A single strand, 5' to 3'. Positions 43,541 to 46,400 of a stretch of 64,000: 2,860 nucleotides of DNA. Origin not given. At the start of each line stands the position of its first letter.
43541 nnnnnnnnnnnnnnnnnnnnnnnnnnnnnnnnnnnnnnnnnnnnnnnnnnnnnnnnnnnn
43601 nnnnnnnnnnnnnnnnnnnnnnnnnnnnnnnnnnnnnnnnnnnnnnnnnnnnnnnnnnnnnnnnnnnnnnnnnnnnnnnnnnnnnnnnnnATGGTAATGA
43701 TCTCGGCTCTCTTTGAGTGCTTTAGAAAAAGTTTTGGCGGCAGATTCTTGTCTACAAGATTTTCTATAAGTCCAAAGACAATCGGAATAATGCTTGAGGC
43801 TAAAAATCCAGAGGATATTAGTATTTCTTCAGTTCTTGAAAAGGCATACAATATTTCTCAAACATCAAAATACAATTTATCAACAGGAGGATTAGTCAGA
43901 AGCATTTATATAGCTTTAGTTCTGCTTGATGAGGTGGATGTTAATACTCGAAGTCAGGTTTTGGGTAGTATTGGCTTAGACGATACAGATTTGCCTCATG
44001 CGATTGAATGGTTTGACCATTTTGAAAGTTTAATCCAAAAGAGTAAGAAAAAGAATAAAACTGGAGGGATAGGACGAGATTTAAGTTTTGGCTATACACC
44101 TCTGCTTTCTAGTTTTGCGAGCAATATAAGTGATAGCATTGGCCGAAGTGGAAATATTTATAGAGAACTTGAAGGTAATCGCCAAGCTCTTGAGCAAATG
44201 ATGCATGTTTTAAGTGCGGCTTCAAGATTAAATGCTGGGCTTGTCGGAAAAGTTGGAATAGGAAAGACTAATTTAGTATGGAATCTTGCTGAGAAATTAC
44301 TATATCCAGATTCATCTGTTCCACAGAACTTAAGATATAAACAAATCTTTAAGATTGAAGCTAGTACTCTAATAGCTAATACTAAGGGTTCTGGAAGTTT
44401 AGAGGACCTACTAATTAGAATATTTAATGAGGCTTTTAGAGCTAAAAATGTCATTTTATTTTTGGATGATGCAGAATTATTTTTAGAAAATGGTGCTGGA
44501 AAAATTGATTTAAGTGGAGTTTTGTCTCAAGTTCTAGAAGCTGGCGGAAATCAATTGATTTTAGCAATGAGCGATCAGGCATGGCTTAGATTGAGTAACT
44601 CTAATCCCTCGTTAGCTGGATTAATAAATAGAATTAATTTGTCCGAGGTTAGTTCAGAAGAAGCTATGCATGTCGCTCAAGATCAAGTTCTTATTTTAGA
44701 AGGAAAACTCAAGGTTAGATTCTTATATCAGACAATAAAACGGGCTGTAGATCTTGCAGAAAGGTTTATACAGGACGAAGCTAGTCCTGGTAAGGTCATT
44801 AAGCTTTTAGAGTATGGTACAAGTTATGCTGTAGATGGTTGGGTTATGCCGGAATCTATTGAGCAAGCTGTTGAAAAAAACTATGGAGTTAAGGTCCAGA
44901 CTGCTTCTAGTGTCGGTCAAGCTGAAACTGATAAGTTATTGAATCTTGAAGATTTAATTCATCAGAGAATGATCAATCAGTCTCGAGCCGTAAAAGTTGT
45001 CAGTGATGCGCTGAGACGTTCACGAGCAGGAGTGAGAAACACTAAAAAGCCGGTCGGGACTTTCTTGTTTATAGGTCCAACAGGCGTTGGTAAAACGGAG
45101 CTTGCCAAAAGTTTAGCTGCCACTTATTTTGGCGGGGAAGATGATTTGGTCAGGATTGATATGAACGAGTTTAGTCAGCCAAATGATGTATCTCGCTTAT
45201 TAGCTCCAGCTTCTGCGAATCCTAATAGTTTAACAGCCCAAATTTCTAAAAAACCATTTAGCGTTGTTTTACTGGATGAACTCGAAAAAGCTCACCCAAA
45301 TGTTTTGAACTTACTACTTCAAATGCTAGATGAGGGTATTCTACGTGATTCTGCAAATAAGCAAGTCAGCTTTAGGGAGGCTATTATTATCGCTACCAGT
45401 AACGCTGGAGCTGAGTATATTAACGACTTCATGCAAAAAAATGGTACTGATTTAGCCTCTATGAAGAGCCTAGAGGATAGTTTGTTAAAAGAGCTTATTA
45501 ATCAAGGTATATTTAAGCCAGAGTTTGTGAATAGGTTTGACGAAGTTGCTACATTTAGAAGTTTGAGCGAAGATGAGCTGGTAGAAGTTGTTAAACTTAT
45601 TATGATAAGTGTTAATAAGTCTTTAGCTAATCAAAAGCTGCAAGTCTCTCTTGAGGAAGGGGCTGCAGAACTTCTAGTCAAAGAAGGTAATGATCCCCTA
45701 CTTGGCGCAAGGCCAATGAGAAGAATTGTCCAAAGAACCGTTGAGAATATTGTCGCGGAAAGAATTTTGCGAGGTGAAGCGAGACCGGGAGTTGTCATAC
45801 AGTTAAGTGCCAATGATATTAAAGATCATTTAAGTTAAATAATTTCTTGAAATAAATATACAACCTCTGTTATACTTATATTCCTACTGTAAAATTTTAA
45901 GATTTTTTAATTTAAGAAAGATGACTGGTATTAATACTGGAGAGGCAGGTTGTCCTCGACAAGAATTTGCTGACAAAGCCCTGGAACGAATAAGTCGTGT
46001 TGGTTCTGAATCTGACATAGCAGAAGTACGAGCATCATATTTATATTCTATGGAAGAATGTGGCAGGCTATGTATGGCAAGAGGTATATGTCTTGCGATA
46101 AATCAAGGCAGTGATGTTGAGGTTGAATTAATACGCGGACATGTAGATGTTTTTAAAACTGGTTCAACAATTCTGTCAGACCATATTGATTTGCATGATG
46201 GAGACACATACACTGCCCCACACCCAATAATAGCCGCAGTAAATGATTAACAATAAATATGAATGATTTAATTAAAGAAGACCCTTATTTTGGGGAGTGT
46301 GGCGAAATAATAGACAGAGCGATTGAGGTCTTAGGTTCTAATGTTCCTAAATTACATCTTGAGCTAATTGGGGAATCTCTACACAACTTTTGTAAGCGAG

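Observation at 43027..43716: Chain of five short ORFs stepping through reading frames into an AAA+ gene: fragmented gene(s) or recoding?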

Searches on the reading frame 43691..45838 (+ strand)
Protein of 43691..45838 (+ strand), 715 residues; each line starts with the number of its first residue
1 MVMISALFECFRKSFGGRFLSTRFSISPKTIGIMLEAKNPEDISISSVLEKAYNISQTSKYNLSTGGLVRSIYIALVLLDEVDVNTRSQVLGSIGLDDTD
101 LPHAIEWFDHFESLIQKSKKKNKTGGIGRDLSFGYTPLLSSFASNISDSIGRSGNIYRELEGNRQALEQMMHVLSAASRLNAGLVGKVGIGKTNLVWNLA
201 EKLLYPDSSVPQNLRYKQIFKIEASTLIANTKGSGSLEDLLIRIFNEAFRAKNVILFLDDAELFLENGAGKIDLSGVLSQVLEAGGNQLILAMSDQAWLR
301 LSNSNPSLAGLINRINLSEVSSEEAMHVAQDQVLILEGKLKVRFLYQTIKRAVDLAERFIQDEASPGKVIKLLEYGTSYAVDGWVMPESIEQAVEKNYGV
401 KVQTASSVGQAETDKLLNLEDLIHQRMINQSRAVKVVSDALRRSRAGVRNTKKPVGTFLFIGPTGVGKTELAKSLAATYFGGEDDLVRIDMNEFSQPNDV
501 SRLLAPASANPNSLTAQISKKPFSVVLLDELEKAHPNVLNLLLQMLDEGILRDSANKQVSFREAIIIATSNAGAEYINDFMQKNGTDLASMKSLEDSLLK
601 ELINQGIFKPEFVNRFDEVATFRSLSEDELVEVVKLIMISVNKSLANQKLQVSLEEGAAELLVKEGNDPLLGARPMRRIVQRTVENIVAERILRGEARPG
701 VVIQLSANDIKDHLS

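Call 3: search_protein_families(library=pfam, proteins=[window:43691-45838:+], max_evalue=1)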
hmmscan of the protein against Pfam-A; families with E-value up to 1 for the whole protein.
window:43691-45838:+ (715 aa): 36 families (the best 25 are shown)
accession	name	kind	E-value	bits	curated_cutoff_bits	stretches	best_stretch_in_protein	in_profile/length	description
PF07724.20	AAA_2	-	1.1e-43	149.6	27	1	453-619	1-166/166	AAA domain (Cdc48 subfamily)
PF10431.15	ClpB_D2-small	-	5.5e-19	68.4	21.9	1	625-703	1-79/81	C-terminal, D2-small domain, of ClpB protein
PF00004.35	AAA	-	6.4e-17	62.7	21.2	2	459-572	2-110/131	ATPase family associated with various cellular activities (AAA)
PF07728.20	AAA_5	-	2e-15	57.5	22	1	458-573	2-124/139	AAA domain (dynein-related subfamily)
PF13401.12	AAA_22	-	3.2e-10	40.9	27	2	459-547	9-109/130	AAA domain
PF13173.12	AAA_14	-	3.3e-07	30.8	27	2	459-549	6-88/129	AAA domain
PF13191.12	AAA_16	-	1.6e-05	25.9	32.6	1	165-300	10-145/167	AAA ATPase domain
PF13479.12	AAA_24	-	1.9e-05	25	27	1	459-549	6-91/195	AAA domain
PF20720.3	nSTAND3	-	8.6e-05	22.7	27.2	1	459-491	21-54/155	Novel STAND NTPase 3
PF20030.5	bpMoxR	-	0.00012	21.7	27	1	459-572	35-146/205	MoxR domain in the MoxR-vWA-beta-propeller ternary systems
PF02367.23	TsaE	-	0.00035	21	26.6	0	179-205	21-47/128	Threonylcarbamoyl adenosine biosynthesis protein TsaE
PF13671.12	AAA_33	-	0.00039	21.2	27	0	459-478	3-25/143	AAA domain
PF00910.28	RNA_helicase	-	0.00041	21.2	21.5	0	459-478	2-21/105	RNA helicase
PF17871.7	AAA_lid_9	-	0.00041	20.7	22.8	1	324-415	4-96/104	AAA lid domain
PF05729.18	NACHT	-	0.00046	20.5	26.7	1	458-584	3-143/167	NACHT domain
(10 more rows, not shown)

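Call 4: search_protein_families(library=ncbifam, proteins=[window:43691-45838:+], max_evalue=1)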
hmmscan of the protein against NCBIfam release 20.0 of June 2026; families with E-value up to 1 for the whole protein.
window:43691-45838:+ (715 aa): 41 families (the best 25 are shown)
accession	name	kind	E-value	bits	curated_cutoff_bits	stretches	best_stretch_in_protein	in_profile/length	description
TIGR03346.1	chaperone_ClpB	equivalog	2.5e-109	366.9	1232.1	2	385-709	528-847/853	ATP-dependent chaperone ClpB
TIGR02639.1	ClpA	equivalog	2.5e-103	346.7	993.15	1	41-705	78-732/734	ATP-dependent Clp protease ATP-binding subunit ClpA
NF008118.0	PRK10865.1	equivalog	5.7e-93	312.3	1417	2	407-709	550-850/857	ATP-dependent chaperone ClpB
NF033607.0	disagg_AAA_ClpG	exception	1e-85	288.4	1900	2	407-705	574-874/932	AAA family protein disaggregase ClpG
NF033606.1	heat_AAA_ClpK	exception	1.4e-85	288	1900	2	387-696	578-887/949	heat shock survival AAA family ATPase ClpK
TIGR03345.1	VI_ClpV1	equivalog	1.4e-82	278.3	884.95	2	387-695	531-838/852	type VI secretion system ATPase TssH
NF008263.0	PRK11034.1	equivalog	3.1e-79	266.7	1350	1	139-712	169-740/758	ATP-dependent Clp protease ATP-binding subunit ClpA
NF003745.1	PRK05342.1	equivalog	2.9e-11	42.9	359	2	589-688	278-380/418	ATP-dependent Clp protease ATP-binding subunit ClpX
TIGR00382.1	clpX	equivalog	3.3e-08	32.9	370.75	2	590-689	285-387/414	ATP-dependent protease ATP-binding subunit ClpX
NF001679.0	PRK00440.1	equivalog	5.5e-06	25.7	303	1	453-532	37-113/322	replication factor C small subunit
NF003229.0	PRK04195.1-5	equivalog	1.2e-05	24.2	280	1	427-532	19-113/413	replication factor C large subunit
NF047784.1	MadB_ATPase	equivalog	1.8e-05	24.1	475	1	458-490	36-65/298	MadB family AAA-type ATPase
TIGR03499.1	FlhF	equivalog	2.7e-05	24.3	174.15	1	430-479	170-222/286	flagellar biosynthesis GTPase FlhF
NF005304.0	PRK06835.1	equivalog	3.4e-05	23.1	215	1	435-477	163-205/330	ATP-binding protein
TIGR02640.1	gas_vesic_GvpN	equivalog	4.7e-05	23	266.8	2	459-478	25-44/262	gas vesicle protein GvpN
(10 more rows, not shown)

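Call 6: find_related_loci(query=window:43691-45835:+, collection=genome_contigs, flank=6000)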
Query window:43691-45835:+ (715 aa) in genome_contigs; peptide patterns used: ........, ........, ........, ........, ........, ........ (x = any residue, [..] = any of these).
394 stretches matched a pattern; 366 encode a relative of the query (tblastn E <= 1e-3); the best 80 are kept; 80 distinct loci.
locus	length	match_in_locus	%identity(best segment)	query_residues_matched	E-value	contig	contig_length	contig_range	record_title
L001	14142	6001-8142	75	4-714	0e+0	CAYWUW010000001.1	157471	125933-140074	MAG TPA_asm: uncultured Candidatus Saccharibacteria bacterium isolate SRP285395_co1_92 genome assembly, contig: NODE_63_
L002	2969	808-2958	73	2-714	0e+0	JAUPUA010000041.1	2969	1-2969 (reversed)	MAG: Patescibacteria group bacterium isolate erpe_2018_sw_6hr_WHONDRS-SW48-000087_B_bin.42 scaffold_718591, whole genome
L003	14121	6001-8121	76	4-714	0e+0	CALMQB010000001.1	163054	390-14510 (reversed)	MAG TPA_asm: uncultured Candidatus Saccharibacteria bacterium isolate SRR5676442_bin.3_CONCOCT_v1.1_MAG genome assembly,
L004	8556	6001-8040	50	16-711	0e+0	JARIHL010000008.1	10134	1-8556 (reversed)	MAG: Candidatus Saccharibacteria bacterium isolate CullarsAll.DT.39 k141_1002161, whole genome shotgun sequence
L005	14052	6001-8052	50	13-711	0e+0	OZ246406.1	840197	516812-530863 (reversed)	MAG: uncultured Candidatus Saccharibacteria bacterium isolate SRP298887_co1_104 genome assembly, chromosome: 1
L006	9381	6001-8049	50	16-715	0e+0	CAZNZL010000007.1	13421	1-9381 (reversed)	MAG TPA_asm: uncultured Candidatus Saccharibacteria bacterium isolate SRP144015_co1_12 genome assembly, contig: NODE_218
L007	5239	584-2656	49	6-711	0e+0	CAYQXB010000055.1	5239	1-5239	MAG TPA_asm: uncultured Candidatus Saccharibacteria bacterium isolate SRP344714_co2_174 genome assembly, contig: NODE_41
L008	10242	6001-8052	48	16-715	0e+0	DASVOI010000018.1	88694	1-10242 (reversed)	MAG TPA_asm: Candidatus Saccharimonadales bacterium isolate SMAG_U3149 k141_196803, whole genome shotgun sequence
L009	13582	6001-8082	48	6-714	0e+0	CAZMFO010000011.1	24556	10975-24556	MAG TPA_asm: uncultured Candidatus Saccharibacteria bacterium isolate binchicken_co16_156 genome assembly, contig: NODE_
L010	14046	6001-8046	48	16-714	0e+0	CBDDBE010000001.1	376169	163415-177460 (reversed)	MAG TPA_asm: uncultured Candidatus Saccharibacteria bacterium isolate SRP200132_co1_492 genome assembly, contig: NODE_11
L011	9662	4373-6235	52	89-715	0e+0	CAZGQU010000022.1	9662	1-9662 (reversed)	MAG TPA_asm: uncultured Candidatus Saccharibacteria bacterium isolate SRP144015_co1_132 genome assembly, contig: NODE_31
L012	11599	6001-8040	48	17-711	0e+0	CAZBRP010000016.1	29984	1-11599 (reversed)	MAG TPA_asm: uncultured Candidatus Saccharibacteria bacterium isolate SRP200132_co1_645 genome assembly, contig: NODE_26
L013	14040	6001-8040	49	16-710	0e+0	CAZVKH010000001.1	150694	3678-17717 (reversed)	MAG TPA_asm: uncultured Candidatus Saccharibacteria bacterium isolate SRP296810_co1_118 genome assembly, contig: NODE_97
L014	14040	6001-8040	49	17-711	0e+0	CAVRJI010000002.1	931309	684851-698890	MAG: uncultured bacterium isolate MFD01275.bin.1.111 genome assembly, contig: contig_12920, whole genome shotgun sequenc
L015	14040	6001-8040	47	16-711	0e+0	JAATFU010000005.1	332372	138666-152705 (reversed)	MAG: Candidatus Saccharibacteria bacterium isolate bin_26 k141_6061682, whole genome shotgun sequence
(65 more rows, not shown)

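Call 14: find_encoding_contigs(protein=window:43691-45838:+, flank=6000, max_places=10)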
Protein window:43691-45838:+ (715 aa): no gene with exactly this product is on record in the collection.

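Call 15: find_encoding_contigs(protein=window:43697-45838:+, flank=6000, max_places=10)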
Protein window:43697-45838:+ (713 aa): no gene with exactly this product is on record in the collection.

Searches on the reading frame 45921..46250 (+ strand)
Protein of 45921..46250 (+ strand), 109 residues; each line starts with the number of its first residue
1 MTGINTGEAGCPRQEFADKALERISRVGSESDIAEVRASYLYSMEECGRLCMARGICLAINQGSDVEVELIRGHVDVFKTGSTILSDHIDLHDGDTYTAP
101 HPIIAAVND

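Call 27: find_encoding_contigs(protein=window:45921-46250:+, flank=6000, max_places=10)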
Protein window:45921-46250:+ (109 aa): 11 contigs read that carry it; 9 places shown.
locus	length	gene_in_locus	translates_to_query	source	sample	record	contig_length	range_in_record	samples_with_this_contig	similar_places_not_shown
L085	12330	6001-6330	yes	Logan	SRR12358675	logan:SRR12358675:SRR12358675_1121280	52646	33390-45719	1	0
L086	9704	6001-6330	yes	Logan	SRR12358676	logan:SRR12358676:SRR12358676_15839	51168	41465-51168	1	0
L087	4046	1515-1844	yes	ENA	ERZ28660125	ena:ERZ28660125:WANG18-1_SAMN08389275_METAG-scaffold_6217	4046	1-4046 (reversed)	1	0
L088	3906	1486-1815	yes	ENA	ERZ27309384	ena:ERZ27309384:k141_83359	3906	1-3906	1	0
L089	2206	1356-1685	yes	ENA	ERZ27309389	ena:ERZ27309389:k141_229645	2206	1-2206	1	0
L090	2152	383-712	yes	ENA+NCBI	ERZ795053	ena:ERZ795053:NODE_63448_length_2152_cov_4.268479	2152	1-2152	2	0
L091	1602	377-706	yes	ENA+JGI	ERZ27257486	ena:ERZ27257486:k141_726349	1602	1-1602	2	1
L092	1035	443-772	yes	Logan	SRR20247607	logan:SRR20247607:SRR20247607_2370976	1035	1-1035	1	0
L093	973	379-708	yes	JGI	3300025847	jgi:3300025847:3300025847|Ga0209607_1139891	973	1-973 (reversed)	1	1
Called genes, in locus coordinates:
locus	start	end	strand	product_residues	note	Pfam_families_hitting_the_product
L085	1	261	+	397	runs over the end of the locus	PF13439:Glyco_transf_4 (weak), PF20706:GT4-conflict, PF00534:Glycos_transf_1, PF13692:Glyco_trans_1_4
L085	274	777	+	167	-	PF00588:SpoU_methylase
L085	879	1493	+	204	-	PF04542:Sigma70_r2, PF04545:Sigma70_r4, PF08281:Sigma70_r4_2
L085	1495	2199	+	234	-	PF07690:MFS_1 (weak)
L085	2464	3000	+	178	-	-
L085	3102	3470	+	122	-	-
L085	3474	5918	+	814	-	PF13173:AAA_14 (faint), PF13401:AAA_22 (faint), PF00004:AAA, PF07724:AAA_2, PF07728:AAA_5, PF10431:ClpB_D2-small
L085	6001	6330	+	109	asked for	-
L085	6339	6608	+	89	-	-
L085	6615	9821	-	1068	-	PF00580:UvrD-helicase, PF13245:AAA_19, PF00580:UvrD-helicase, PF13361:UvrD_C, PF12705:PDDEXK_1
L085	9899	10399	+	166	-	-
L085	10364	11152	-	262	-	PF06966:DUF1295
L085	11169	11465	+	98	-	PF00581:Rhodanese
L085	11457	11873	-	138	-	PF00520:Ion_trans (weak), PF07885:Ion_trans_2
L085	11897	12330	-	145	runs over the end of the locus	PF00293:NUDIX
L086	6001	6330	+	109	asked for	-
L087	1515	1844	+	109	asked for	-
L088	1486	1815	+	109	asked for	-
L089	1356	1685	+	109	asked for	-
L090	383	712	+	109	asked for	-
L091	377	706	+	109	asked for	-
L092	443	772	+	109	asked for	-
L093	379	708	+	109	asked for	-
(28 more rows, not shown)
